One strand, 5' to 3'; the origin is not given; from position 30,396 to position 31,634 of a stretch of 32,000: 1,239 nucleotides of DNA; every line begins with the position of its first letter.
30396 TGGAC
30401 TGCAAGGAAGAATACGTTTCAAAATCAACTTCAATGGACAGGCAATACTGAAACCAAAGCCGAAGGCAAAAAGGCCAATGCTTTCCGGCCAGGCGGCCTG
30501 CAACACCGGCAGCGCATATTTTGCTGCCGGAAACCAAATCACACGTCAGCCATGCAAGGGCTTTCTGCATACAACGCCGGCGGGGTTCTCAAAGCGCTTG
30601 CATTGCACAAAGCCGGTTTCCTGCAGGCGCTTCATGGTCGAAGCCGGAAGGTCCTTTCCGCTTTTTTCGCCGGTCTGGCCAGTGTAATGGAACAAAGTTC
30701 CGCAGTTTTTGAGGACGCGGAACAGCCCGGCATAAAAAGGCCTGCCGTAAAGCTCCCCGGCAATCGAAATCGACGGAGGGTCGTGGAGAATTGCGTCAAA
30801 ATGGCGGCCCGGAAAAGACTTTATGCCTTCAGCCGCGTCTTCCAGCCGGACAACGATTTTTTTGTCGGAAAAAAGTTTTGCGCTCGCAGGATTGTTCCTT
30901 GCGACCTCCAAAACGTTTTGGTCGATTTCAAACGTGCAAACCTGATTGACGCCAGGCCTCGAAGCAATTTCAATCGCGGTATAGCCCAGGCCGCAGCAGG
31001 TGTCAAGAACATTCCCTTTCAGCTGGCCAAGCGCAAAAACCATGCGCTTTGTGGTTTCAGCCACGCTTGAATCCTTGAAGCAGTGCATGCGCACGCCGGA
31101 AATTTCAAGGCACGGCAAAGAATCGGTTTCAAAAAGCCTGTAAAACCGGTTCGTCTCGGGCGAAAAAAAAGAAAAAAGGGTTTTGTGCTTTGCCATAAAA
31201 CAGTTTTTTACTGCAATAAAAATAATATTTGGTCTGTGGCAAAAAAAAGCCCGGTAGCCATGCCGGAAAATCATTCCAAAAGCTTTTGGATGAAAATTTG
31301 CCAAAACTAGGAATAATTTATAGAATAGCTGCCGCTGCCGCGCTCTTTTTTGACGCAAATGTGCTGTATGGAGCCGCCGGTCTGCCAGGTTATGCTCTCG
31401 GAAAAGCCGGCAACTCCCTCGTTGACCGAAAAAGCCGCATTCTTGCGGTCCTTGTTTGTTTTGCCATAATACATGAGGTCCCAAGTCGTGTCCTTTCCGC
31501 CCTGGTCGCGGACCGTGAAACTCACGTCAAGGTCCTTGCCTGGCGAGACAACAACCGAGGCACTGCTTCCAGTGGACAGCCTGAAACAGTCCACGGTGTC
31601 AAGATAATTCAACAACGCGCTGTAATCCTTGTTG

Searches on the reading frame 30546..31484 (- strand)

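Call 71: search_protein_families(library=pfam, proteins=[window:30546-31484:-], max_evalue=0.001)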
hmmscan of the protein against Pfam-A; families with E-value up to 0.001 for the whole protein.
window:30546-31484:- (312 aa): 6 families
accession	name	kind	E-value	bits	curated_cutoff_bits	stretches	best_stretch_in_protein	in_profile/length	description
PF03602.21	Cons_hypoth95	-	1.1e-07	32.2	24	1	157-237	43-122/182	Conserved hypothetical protein 95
PF05175.20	MTS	-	1.3e-07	31.8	23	1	139-237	14-107/170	Methyltransferase small domain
PF01564.23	Spermine_synth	-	1.4e-07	31.7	22.9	1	167-266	30-130/186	Spermine/spermidine synthase domain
PF13649.12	Methyltransf_25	-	8.5e-07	30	27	1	159-259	1-94/97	Methyltransferase domain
PF13847.12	Methyltransf_31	-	0.00018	21.7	27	1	158-235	6-81/145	Methyltransferase domain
PF13489.12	Methyltransf_23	-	0.0009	19.4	27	0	144-232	12-85/164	Methyltransferase domain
